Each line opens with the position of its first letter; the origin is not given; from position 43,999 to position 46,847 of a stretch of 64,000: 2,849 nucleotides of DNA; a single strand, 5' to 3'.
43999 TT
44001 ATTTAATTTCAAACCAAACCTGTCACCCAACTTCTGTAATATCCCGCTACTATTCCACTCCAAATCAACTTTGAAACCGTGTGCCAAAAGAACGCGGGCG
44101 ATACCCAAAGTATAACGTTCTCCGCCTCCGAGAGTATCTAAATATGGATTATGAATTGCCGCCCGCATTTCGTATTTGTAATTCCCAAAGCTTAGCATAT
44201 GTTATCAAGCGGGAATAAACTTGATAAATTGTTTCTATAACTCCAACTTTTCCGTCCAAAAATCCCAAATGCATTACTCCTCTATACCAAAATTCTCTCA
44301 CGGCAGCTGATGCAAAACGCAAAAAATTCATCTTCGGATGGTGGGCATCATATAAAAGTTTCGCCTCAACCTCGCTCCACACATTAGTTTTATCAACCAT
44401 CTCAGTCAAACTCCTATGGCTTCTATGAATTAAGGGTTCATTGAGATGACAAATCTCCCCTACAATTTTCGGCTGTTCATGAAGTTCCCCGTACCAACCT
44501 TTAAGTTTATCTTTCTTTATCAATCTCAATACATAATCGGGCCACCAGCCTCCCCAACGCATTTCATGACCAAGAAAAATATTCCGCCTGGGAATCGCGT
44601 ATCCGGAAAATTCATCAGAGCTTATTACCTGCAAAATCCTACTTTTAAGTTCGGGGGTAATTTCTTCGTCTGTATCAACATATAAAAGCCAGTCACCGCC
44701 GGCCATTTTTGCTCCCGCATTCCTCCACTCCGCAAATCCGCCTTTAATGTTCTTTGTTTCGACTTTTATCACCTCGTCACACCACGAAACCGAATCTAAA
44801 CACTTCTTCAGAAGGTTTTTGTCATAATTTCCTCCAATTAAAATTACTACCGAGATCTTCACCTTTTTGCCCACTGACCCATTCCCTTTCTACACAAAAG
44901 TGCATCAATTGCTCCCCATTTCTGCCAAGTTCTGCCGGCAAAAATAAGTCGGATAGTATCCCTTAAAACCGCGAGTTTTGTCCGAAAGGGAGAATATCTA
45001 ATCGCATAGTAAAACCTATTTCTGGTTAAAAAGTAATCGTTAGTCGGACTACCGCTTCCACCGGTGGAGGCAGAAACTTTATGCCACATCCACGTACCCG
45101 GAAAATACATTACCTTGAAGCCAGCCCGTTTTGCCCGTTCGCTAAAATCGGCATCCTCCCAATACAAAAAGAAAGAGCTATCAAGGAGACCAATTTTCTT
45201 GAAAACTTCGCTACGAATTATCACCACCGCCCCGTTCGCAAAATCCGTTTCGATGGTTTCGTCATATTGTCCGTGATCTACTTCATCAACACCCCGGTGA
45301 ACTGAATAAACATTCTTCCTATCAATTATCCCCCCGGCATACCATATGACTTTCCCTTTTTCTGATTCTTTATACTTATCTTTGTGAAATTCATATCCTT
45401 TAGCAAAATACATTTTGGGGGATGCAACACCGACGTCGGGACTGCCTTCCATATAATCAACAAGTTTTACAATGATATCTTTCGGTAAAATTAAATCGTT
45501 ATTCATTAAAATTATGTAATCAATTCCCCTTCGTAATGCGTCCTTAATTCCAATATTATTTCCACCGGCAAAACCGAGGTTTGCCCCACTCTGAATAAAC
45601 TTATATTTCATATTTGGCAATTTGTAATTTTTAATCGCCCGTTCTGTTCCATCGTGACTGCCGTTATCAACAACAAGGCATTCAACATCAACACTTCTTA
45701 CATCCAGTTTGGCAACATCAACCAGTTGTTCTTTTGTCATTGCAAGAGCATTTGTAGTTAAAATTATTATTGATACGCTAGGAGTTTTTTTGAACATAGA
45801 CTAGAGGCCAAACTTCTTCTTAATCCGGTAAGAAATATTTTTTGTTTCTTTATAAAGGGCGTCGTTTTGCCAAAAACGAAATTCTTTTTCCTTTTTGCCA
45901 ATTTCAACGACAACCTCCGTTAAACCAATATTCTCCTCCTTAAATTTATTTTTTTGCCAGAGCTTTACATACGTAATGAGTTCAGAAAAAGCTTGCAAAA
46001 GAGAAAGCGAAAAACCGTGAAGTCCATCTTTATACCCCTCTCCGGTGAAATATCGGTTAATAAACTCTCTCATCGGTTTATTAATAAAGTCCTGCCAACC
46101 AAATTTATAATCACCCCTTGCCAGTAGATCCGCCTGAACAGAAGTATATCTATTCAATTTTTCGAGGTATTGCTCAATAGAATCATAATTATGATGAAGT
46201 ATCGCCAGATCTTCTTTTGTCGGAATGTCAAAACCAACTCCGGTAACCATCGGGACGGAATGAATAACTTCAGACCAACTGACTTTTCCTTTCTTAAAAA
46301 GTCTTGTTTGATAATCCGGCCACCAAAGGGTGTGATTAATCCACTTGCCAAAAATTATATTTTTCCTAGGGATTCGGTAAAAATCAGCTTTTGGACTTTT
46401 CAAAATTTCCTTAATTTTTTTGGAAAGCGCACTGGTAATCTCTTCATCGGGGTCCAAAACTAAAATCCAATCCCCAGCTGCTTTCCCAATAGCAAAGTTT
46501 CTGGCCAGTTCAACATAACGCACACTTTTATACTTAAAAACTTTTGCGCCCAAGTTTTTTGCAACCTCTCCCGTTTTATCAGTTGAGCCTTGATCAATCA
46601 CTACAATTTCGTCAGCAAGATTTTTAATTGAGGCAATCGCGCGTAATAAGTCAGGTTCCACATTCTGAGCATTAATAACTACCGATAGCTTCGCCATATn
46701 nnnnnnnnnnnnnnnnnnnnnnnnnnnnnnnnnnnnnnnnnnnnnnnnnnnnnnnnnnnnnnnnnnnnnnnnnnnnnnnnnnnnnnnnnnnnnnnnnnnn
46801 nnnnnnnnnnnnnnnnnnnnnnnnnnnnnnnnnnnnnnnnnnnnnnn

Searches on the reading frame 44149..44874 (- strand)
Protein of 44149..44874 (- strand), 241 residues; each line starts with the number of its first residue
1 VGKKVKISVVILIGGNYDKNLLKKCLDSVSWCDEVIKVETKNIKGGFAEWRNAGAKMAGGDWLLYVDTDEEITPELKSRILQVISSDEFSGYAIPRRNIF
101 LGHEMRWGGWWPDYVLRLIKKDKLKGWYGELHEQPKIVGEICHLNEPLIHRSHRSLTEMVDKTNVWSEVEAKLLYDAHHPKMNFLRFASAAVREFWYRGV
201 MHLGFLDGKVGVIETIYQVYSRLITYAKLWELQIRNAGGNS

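Call 35: search_protein_families(library=pfam, proteins=[window:44149-44874:-], max_evalue=0.001)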
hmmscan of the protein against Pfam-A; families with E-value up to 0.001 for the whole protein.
window:44149-44874:- (241 aa): 1 family
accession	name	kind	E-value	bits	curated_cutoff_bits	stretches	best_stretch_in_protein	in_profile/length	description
PF00535.33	Glycos_transf_2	-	5e-08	33.5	23.3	1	33-108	52-127/168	Glycosyl transferase family 2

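Call 45: search_protein_families(library=ncbifam, proteins=[window:44149-44874:-], max_evalue=0.001)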
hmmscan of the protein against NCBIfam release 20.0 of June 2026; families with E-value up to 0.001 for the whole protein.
window:44149-44874:- (241 aa): 1 family
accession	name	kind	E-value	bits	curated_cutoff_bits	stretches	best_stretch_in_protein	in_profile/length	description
NF007482.0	PRK10073.1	equivalog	0.00025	20.1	423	1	44-88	70-114/334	glycosyltransferase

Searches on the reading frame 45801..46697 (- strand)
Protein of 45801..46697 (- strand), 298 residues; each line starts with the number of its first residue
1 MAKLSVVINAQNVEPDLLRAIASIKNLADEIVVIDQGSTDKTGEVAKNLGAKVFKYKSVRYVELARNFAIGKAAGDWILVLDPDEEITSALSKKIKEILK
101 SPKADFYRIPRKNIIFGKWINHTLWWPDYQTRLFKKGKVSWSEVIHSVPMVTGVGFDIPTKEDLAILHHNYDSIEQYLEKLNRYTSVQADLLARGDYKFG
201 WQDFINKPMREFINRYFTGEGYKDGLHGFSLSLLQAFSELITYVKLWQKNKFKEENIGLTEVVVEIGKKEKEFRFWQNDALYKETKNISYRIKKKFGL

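Call 35: search_protein_families(library=pfam, proteins=[window:45801-46697:-], max_evalue=0.001)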
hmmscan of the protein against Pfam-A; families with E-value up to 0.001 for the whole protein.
window:45801-46697:- (298 aa): 2 families
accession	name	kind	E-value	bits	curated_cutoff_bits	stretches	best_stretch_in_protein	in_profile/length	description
PF00535.33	Glycos_transf_2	-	2.3e-19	70.4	23.3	1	5-138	1-146/168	Glycosyl transferase family 2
PF13704.12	Glyco_tranf_2_4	-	1.7e-05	25.6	27.5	1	17-90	7-87/98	Glycosyl transferase family 2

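Call 45: search_protein_families(library=ncbifam, proteins=[window:45801-46697:-], max_evalue=0.001)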
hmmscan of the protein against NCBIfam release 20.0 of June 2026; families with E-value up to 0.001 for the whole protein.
window:45801-46697:- (298 aa): 11 families
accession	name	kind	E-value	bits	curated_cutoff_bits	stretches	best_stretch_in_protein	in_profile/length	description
TIGR04283.1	glyco_like_mftF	equivalog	2.1e-11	43.8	182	1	5-109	2-111/221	TIGR04283 family arsenosugar biosynthesis glycosyltransferase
NF010496.0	PRK13915.1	equivalog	4.4e-09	35.8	262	1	3-59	32-94/307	glucosyl-3-phosphoglycerate synthase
NF007482.0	PRK10073.1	equivalog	2e-08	33.6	423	1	2-100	6-111/334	glycosyltransferase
TIGR04195.1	S_glycosyl_SunS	equivalog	6.8e-08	31.8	350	1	12-185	67-239/421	SunS family peptide S-glycosyltransferase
NF038302.1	EPS_HpsE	equivalog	5.6e-06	25.5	300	1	17-86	22-98/307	hormogonium polysaccharide biosynthesis glycosyltransferase HpsE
NF050050.1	ProtGlycPglI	equivalog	7.9e-06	25.4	500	1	1-98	1-108/306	GalNAc(5)-diNAcBac-PP-undecaprenol beta-1,3-glucosyltransferase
TIGR04182.1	glyco_TIGR04182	equivalog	4.8e-05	22.9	325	1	5-103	3-101/293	S-layer glycoprotein N-glycosyltransferase AglJ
NF041875.1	EPS_EpsD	equivalog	0.00013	21.4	370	1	4-90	1-95/325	exopolysaccharide biosynthesis glycosyltransferase EpsD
NF041391.1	DPhHxTase_Halo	equivalog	0.00022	20.3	375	1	16-85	12-79/213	dolichyl-phosphate hexose transferase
NF047588.1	GlcsyltransPgfSStrep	equivalog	0.00048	19.4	500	0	16-84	22-95/308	glycosyltransferase PgfS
NF058614.1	PPMAGASynPpgS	equivalog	0.00058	19.3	370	1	6-56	4-54/226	polyprenyl-phospho-N-acetylgalactosaminyl synthase PpgS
